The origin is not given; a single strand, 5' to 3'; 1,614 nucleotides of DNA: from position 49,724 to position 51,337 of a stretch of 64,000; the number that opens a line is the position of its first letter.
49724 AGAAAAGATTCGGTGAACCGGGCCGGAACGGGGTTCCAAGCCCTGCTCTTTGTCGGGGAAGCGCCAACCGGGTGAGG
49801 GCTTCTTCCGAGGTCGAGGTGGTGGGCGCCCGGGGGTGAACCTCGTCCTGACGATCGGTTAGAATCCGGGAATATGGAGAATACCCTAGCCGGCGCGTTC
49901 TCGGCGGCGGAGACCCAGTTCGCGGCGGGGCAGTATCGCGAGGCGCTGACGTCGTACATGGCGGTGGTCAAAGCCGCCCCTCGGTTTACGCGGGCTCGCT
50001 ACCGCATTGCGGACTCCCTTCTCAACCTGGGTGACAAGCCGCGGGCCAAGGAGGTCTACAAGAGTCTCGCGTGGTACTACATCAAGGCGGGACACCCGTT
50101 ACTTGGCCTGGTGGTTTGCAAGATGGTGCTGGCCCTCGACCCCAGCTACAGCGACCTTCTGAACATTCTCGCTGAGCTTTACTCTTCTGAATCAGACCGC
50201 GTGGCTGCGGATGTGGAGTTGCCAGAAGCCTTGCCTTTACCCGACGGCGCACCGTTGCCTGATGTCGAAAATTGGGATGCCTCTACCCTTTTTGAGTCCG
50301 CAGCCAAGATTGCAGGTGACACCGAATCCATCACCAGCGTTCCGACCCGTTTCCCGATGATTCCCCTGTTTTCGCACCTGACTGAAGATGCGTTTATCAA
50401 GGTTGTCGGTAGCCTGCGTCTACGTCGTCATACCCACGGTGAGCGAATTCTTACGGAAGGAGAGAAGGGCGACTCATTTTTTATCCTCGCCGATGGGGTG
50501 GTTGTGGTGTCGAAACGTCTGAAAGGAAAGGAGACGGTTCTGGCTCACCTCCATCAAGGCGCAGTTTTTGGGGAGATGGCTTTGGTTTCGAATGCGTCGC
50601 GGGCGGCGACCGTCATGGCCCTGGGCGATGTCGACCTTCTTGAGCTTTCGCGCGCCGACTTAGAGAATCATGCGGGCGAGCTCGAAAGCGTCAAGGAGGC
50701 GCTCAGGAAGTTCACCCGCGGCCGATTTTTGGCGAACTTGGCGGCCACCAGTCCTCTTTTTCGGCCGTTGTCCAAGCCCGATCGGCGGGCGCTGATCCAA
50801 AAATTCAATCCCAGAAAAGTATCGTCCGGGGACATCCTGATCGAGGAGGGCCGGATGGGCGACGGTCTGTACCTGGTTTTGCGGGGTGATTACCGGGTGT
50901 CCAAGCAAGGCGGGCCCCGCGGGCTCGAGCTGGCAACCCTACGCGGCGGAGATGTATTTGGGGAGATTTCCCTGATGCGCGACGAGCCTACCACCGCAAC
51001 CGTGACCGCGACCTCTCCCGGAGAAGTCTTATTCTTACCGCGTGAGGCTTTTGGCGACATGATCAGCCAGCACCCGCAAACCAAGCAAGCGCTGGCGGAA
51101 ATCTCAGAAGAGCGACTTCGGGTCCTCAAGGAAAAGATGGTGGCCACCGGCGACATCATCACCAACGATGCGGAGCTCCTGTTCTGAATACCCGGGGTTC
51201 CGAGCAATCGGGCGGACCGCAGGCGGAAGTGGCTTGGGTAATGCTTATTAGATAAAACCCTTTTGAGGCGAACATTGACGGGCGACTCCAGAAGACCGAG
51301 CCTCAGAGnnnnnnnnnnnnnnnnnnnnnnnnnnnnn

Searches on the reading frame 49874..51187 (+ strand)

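Call 17: search_protein_families(library=pfam, proteins=[window:49874-51187:+], max_evalue=0.001)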
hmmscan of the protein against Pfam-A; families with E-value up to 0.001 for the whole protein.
window:49874-51187:+ (437 aa): 8 families
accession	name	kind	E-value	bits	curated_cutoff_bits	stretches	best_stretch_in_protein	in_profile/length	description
PF00027.35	cNMP_binding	-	1e-40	138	27.5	2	184-265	2-84/89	Cyclic nucleotide-binding domain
PF13174.12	TPR_6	-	3.9e-07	30.7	26.3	0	41-69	2-30/33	Tetratricopeptide repeat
PF14559.12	TPR_19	-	5e-07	30.4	25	1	16-65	2-51/68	Tetratricopeptide repeat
PF13432.12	TPR_16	-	1.8e-06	28.7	32.7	1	11-65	3-57/65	Tetratricopeptide repeat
PF13431.12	TPR_17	-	2.9e-05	24.4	24.4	0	82-105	2-25/34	Tetratricopeptide repeat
PF07719.23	TPR_2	-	0.00012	22.3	27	0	11-37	7-33/34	Tetratricopeptide repeat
PF13428.12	TPR_14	-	0.00022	22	23.5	0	11-47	7-43/44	Tetratricopeptide repeat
PF13181.12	TPR_8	-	0.00033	21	25.7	0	40-63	2-25/34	Tetratricopeptide repeat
